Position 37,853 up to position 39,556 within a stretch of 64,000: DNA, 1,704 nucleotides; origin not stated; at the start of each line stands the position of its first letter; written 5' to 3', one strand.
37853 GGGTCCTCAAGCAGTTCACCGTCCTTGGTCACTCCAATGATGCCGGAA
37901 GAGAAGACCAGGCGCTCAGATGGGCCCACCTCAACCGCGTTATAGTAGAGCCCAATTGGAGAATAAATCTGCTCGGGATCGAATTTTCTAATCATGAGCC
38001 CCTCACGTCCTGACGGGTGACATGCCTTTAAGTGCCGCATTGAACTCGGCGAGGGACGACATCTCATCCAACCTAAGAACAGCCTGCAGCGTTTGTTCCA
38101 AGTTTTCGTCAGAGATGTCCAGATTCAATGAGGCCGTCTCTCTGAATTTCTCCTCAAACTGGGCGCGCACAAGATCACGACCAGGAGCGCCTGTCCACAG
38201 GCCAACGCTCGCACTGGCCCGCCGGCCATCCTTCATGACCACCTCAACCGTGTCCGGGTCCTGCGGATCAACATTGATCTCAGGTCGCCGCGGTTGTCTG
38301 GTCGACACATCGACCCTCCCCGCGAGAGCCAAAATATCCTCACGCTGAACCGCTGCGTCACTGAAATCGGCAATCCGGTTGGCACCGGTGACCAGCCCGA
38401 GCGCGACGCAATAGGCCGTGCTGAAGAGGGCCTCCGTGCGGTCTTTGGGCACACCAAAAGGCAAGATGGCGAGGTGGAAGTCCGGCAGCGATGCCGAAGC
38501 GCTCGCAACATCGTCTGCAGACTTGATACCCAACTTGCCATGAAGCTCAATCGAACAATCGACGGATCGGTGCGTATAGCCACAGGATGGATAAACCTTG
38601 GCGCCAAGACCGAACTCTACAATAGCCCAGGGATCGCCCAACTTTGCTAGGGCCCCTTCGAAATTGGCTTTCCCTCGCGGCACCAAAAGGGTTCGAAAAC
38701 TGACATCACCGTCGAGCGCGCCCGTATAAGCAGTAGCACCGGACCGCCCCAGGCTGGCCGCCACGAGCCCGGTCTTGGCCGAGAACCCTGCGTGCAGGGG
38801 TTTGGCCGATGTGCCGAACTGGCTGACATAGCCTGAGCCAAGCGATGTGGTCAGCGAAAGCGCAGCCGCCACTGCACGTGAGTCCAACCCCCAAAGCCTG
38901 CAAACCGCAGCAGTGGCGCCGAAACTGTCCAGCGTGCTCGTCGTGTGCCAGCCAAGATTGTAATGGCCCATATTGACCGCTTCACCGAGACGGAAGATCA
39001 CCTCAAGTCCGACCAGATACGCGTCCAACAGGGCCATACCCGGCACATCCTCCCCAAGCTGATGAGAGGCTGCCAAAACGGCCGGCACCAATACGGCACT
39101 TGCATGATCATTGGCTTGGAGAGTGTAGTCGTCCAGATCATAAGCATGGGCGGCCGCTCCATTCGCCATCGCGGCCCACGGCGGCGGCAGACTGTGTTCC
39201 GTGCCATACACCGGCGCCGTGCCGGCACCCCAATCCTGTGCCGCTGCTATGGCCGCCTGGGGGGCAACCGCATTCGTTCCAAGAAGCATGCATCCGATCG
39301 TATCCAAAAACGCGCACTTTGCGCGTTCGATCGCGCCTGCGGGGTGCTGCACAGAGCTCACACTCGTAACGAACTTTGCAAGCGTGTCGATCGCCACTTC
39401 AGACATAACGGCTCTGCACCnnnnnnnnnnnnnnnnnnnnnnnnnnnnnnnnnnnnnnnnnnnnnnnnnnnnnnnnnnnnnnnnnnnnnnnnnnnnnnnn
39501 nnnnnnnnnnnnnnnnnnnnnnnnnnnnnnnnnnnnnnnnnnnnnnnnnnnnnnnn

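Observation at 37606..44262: Tightly coupled five-gene operon: non-Pyl MttB methyltransferase, DAO-type flavoprotein, StcD-like demethylase, MmgE/PrpD protein, RidA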

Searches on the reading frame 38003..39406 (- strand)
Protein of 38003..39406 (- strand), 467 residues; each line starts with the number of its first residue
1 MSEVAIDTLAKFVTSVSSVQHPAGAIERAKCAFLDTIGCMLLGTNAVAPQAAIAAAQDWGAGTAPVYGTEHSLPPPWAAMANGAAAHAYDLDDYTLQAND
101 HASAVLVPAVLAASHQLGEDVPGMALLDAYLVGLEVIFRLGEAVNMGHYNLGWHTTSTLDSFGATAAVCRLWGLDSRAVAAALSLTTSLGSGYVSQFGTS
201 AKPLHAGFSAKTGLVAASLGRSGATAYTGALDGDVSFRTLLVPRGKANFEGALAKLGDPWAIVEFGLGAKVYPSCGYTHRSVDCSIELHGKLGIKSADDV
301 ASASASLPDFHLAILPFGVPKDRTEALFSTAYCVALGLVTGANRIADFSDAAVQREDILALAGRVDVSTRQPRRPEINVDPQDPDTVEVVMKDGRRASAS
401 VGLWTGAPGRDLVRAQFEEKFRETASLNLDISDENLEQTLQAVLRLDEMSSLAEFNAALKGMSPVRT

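Call 5: search_protein_families(library=pfam, proteins=[window:38003-39406:-])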
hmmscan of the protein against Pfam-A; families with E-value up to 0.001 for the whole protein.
window:38003-39406:- (467 aa): 2 families
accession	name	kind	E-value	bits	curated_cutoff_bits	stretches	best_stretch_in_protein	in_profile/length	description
PF03972.19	MmgE_PrpD_N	-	3.1e-50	171.1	32.1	1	8-242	2-236/244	MmgE/PrpD N-terminal domain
PF19305.4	MmgE_PrpD_C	-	2.4e-24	86.5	32.1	1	272-445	1-172/173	MmgE/PrpD C-terminal domain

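Call 6: search_protein_families(library=ncbifam, proteins=[window:38003-39406:-])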
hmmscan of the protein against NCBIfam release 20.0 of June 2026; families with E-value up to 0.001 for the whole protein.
window:38003-39406:- (467 aa): 3 families
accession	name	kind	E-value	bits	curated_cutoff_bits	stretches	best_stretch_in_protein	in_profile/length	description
NF042438.1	PrpD_hiGCgrampos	equivalog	1.5e-09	37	950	1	47-190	63-205/499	2-methylcitrate dehydratase PrpD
NF006943.0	PRK09425.1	equivalog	1.8e-06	27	575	1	5-396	15-413/480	bifunctional 2-methylcitrate dehydratase/aconitate hydratase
TIGR02330.1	prpD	equivalog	1.7e-05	23.8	458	1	23-371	19-374/468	2-methylcitrate dehydratase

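Call 9: search_solved_structures(query=window:38003-39406:-, max_evalue=0.001)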
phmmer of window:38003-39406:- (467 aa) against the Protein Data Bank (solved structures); distinct sequences matched with E-value up to 0.001: 10.
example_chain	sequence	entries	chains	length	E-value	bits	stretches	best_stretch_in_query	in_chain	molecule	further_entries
7bra_A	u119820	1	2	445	5e-51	177.2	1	16-432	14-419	Bacillus subtilis IRG1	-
7e9d_A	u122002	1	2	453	1.2e-49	172.6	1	15-434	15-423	IRG1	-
2hp0_A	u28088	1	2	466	2e-42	148.8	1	9-360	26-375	IDS-epimerase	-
2hp3_A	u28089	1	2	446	2.3e-42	148.6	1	10-360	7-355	IDS-epimerase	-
12vw_A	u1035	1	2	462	9.8e-30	107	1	24-461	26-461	Cis-aconitate decarboxylase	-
12vt_A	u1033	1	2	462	1.3e-29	106.6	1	24-461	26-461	Cis-aconitate decarboxylase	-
12ux_A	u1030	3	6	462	1.3e-29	106.5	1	24-461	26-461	Cis-aconitate decarboxylase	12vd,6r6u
12vq_A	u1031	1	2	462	7e-29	104.2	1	24-461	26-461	Cis-aconitate decarboxylase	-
7br9_A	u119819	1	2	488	8.6e-26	94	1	22-463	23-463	Cis-aconitate decarboxylase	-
6r6t_A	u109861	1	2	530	1.1e-25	93.6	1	22-463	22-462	Cis-aconitate decarboxylase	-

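Call 36: find_related_loci(query=A1, collection=genome_contigs, flank=10000)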
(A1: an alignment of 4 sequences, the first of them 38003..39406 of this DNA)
Query A1 (467 aa) in genome_contigs; peptide patterns used: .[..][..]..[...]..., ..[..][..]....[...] (x = any residue, [..] = any of these).
53 stretches matched a pattern; 37 encode a relative of the query (tblastn E <= 1e-3); 37 distinct loci.
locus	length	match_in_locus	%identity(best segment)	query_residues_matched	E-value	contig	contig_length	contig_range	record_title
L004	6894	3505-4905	84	1-467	0e+0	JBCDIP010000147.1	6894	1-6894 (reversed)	MAG: Pseudomonadota bacterium isolate P01_H01_bin.182 k141_685440_length_6894_cov_6.0000, whole genome shotgun sequence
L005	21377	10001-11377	78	1-459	0e+0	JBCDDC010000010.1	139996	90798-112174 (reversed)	MAG: Pseudomonadota bacterium isolate P01_G01_bin.31 k141_2900115_length_139996_cov_31.6190, whole genome shotgun sequen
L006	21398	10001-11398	71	1-466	0e+0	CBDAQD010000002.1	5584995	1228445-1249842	MAG: Hyphomicrobiales bacterium isolate 9748b210-d60d-4ec4-9e47-c99c5e148e46 genome assembly, contig: contig_2, whole ge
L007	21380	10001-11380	73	1-460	0e+0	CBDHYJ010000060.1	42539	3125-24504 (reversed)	MAG: Hyphomicrobiales bacterium isolate aed909f2-98c6-4b84-885f-341282523976 genome assembly, contig: contig_60, whole g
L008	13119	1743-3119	71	1-459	0e+0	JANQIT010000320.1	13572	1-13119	MAG: Hwanghaeella sp. isolate PL24a_bin.65 k99_4955761, whole genome shotgun sequence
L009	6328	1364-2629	66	4-423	0e+0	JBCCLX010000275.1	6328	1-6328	MAG: Pseudomonadota bacterium isolate P01_C01_bin.37 k141_2621877_length_6328_cov_140.5022, whole genome shotgun sequenc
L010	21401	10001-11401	59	1-464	1e-161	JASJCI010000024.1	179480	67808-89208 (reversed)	MAG: Gammaproteobacteria bacterium isolate MO_140.B7 MO_140.c_176, whole genome shotgun sequence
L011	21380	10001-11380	58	4-459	2e-157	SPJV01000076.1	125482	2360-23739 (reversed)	MAG: Alphaproteobacteria bacterium isolate BinT2.006_T3.003 contig_5, whole genome shotgun sequence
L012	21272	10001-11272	61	1-423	6e-155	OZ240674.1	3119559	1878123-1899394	MAG: Rhodospirillales bacterium isolate 6ee3a4df-0e34-4dc3-aa72-0311379eb40e genome assembly, chromosome: 1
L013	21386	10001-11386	60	1-462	3e-169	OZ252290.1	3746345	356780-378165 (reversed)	MAG: Tepidamorphaceae bacterium isolate 45ccefcf-ddd3-4e47-81f8-c8a631735e2d genome assembly, chromosome: 1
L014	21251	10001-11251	61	5-424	1e-151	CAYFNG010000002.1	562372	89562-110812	MAG TPA_asm: uncultured Sneathiellales bacterium isolate ERP019367_co1_69 genome assembly, contig: NODE_16_length_562372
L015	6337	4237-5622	46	5-467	1e-111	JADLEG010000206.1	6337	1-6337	MAG: Alphaproteobacteria bacterium isolate SJ314 c_000001052862, whole genome shotgun sequence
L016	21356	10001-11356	47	1-459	7e-109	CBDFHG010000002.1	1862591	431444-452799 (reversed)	MAG: Thermohalobaculum sp. isolate 6f21eef3-4e04-431d-82cf-8d107b5bd39d genome assembly, contig: contig_2, whole genome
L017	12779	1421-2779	45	5-464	5e-104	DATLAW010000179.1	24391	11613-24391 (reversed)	MAG TPA_asm: Thermohalobaculum sp. isolate SMAG_U14281 k141_2069645, whole genome shotgun sequence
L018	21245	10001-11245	45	5-425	4e-102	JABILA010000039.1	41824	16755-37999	MAG: Alphaproteobacteria bacterium isolate SI054_bin61 k141_892047, whole genome shotgun sequence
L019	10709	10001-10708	71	3-240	1e-91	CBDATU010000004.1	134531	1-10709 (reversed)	MAG: uncultured Rhodobacter sp. isolate 43686f86-583c-494a-8daa-9842116a73c5 genome assembly, contig: contig_4, whole ge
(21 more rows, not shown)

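Call 43: search_protein_families(library=pfam, proteins=[L018:1148-1981:-, L018:1985-2938:-, L018:11414-12052:+, L018:12307-13398:+, L018:16019-17659:+, L018:17818-19056:+, L018:19396-20754:+, L013:11468-12520:-, L013:12418-13914:-, L013:15365-17638:+], max_evalue=0.00001)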
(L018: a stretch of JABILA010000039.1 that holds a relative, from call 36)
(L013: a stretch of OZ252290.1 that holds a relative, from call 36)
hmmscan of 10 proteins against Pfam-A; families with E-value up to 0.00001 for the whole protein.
L018:1148-1981:- (277 aa): 2 families
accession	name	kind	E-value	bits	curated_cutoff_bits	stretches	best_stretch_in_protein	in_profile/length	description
PF00528.27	BPD_transp_1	-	4.8e-30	105.1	26.4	1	94-269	1-175/184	Binding-protein-dependent transport system inner membrane component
PF12911.12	OppC_N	-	1.1e-06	28.8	23.9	1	15-41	14-40/53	N-terminal TM domain of oligopeptide transport permease C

L018:1985-2938:- (317 aa): 2 families
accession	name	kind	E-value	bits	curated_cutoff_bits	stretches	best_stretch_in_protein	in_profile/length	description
PF00528.27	BPD_transp_1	-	2.6e-35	122.2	26.4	1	117-314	2-183/184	Binding-protein-dependent transport system inner membrane component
PF19300.4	BPD_transp_1_N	-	2e-11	44.5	23.8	1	7-104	4-113/114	Binding-prot-dependent transport system membrane comp, N-term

L018:11414-12052:+ (212 aa): 2 families
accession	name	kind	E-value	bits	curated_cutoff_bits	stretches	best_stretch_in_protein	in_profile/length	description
PF16867.11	DMSP_lyase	-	2.6e-35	122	27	1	48-195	18-162/162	Dimethlysulfonioproprionate lyase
PF07883.17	Cupin_2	-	1.5e-07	31.5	27.2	1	135-193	6-64/70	Cupin domain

L018:12307-13398:+ (363 aa): 1 family
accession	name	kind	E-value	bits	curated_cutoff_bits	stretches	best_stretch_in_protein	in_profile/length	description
PF02515.22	CoA_transf_3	-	1.6e-126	422.8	23.3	1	4-354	1-338/366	CoA-transferase family III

L018:16019-17659:+ (546 aa): 3 families
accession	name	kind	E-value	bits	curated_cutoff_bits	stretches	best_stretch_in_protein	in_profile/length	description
PF07508.19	Recombinase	-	9.9e-25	87.2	21.1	1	176-290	1-100/102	Recombinase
PF00239.26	Resolvase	-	5.1e-22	79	23.3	1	5-146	1-144/145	Resolvase, N terminal domain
PF13408.12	Zn_ribbon_recom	-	9e-13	48.8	25.3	1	306-358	1-57/58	Recombinase zinc beta ribbon domain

L018:17818-19056:+ (412 aa): 3 families
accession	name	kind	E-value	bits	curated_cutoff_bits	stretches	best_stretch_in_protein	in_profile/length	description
PF13356.12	Arm-DNA-bind_3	-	7.4e-21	74.5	27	1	3-93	1-82/83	Arm DNA-binding domain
PF00589.27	Phage_integrase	-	3.1e-15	56.8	27.1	1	238-378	20-158/172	Phage integrase family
PF22022.2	Phage_int_M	-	1.1e-06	29.2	27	1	123-186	18-81/96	Phage integrase central domain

L018:19396-20754:+ (452 aa): 1 family
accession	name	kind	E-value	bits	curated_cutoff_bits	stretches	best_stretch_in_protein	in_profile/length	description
PF00656.27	Peptidase_C14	-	6.2e-09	36.3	21.4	1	203-407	3-196/233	Caspase domain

L013:11468-12520:- (350 aa): 0 families

L013:12418-13914:- (498 aa): 1 family
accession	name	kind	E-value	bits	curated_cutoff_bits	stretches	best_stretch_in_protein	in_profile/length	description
PF00202.27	Aminotran_3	-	1.3e-92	311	30.5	1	65-485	5-401/403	Aminotransferase class-III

L013:15365-17638:+ (757 aa): 0 families

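Call 47: search_dna_similar(query=window:38003-39406:-, collection=plasmids, mode=protein, max_rows=30, max_evalue=1e-30)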
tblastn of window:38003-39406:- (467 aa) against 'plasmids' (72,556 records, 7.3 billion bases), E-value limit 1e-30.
Records with a match: 16; places in all: 16; records where one place covers at least 80% of the query: 11.
Best place of each record, by identity: <60% 16.
By first word of the organism name: Bradyrhizobium 7; Agrobacterium 3; Shinella 2; Neorhizobium 2; Sinorhizobium 1; Variovorax 1.
By predicted mobility (MOB-suite, as given by PLSDB): mobilizable 7; non-mobilizable 6; conjugative 3.
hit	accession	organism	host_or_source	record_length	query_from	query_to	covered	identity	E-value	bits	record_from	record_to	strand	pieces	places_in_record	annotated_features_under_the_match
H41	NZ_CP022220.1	Bradyrhizobium guangxiense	peanut,cell culture,roots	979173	2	460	98%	35.1%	8e-42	166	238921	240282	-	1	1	MmgE/PrpD family protein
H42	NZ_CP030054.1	Bradyrhizobium guangzhouense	Arachis hypogaea,Microbe,nodule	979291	2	460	98%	35.1%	8e-42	166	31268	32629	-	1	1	MmgE/PrpD family protein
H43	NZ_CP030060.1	Bradyrhizobium sp. CCBAU 53351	Arachis hypogaea,Microbe,nodule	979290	2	460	98%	35.1%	8e-42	166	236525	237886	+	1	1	MmgE/PrpD family protein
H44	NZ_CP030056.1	Bradyrhizobium sp. CCBAU 53340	Arachis hypogaea,Microbe,nodule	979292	2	460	98%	35.1%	8e-42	166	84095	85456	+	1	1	MmgE/PrpD family protein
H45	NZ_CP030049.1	Bradyrhizobium sp. CCBAU 53338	Arachis hypogaea,Microbe,nodule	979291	2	460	98%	35.1%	8e-42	166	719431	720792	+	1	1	MmgE/PrpD family protein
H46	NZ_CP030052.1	Bradyrhizobium guangdongense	peanut,cell culture,roots of peanut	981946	2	460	98%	35.1%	8e-42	166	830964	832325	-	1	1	MmgE/PrpD family protein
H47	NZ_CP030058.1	Bradyrhizobium guangdongense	Arachis hypogaea,Microbe,nodule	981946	2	460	98%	35.1%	8e-42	166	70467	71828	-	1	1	MmgE/PrpD family protein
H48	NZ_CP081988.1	Shinella oryzae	cell culture,rhizosphere soil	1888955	25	460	93%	33.8%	7e-32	137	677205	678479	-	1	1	none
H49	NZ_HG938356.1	Neorhizobium galegae bv. officinalis bv. officinalis str. ...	Galega officinalis root nodule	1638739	28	422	85%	36.6%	6e-31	134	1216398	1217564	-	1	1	record has no annotation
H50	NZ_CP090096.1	Neorhizobium galegae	Galega,Cell culture,Plant nodule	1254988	25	418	84%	35.3%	1e-33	142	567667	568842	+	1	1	record has no annotation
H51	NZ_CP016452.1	Sinorhizobium sp. RAC02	Microbial isolate,Algal phycosphere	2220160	9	425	89%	30.9%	2e-32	139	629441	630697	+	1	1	none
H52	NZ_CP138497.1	Variovorax boronicumulans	Legume root,PacBio whole genome assembly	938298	117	430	67%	36.6%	4e-35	146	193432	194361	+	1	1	MmgE/PrpD family protein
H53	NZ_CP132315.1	Shinella oryzae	Homo sapiens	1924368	123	460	72%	33.2%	2e-31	135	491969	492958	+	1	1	none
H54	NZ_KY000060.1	Agrobacterium radiobacter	-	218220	123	408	61%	33.9%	6e-32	137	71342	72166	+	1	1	MmgE/PrpD family protein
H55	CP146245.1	Agrobacterium vitis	Vitis vinifera,cell culture,Grape gall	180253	123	408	61%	33.9%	8e-32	136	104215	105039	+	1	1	MmgE/PrpD family protein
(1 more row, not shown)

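Call 50: find_related_loci(query=A1, collection=metagenome_contigs, flank=10000)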
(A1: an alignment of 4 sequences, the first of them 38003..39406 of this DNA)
Query A1 (467 aa) in metagenome_contigs; peptide patterns used: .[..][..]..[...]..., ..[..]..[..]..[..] (x = any residue, [..] = any of these).
299 stretches matched a pattern; 201 encode a relative of the query (tblastn E <= 1e-3); the best 80 are kept; 80 distinct loci.
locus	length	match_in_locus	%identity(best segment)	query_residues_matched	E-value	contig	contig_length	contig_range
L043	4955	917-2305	76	1-463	0e+0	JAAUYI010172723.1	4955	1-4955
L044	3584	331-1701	70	5-460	0e+0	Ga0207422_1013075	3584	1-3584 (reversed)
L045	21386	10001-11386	70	1-462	0e+0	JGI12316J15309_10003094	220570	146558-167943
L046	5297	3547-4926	58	4-459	1e-159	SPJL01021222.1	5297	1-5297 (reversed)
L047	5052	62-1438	58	5-459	1e-159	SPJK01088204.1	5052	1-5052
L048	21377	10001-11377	57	5-459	3e-152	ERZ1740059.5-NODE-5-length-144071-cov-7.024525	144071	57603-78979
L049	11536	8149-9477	48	5-453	7e-123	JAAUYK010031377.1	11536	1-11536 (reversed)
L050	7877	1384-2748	42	1-457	9e-104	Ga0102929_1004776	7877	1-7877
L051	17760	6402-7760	45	5-464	6e-104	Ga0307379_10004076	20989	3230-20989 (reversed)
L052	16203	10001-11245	45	5-425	4e-102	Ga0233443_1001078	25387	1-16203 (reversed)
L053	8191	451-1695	45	5-425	4e-102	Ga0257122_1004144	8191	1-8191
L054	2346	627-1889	44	1-425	5e-101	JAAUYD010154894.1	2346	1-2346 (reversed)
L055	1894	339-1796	38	2-464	1e-100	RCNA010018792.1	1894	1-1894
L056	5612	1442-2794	46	2-459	1e-94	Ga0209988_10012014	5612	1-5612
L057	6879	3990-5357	46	2-464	3e-94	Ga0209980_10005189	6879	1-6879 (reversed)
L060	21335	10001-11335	38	5-455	2e-89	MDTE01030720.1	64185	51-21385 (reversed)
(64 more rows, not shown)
